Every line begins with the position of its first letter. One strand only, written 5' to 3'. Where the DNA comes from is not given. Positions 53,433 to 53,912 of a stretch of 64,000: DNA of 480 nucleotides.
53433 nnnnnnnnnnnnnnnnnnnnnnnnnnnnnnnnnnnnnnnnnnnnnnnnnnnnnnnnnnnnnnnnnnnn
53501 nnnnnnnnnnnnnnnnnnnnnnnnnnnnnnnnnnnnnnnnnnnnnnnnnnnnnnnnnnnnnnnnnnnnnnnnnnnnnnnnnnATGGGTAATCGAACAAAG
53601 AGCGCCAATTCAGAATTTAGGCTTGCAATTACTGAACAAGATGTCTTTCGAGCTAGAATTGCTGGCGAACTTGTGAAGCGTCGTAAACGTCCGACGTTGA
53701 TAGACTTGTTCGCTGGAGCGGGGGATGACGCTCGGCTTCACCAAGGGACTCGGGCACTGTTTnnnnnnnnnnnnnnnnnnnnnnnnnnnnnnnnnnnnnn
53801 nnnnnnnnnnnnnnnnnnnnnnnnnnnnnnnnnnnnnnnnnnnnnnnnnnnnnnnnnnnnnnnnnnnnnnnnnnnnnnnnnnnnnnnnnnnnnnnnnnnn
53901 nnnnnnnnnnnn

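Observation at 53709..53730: Methyltransferase broken exactly in the AdoMet-binding motif I at a G5 run while its nuclease partner looks intact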

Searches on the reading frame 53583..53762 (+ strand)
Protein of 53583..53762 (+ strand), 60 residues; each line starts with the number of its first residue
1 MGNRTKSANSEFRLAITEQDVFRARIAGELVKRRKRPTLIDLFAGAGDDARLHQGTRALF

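Call 4: search_protein_families(library=pfam, proteins=[window:53583-53762:+])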
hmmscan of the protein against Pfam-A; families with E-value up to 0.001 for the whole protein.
window:53583-53762:+ (60 aa): 0 families
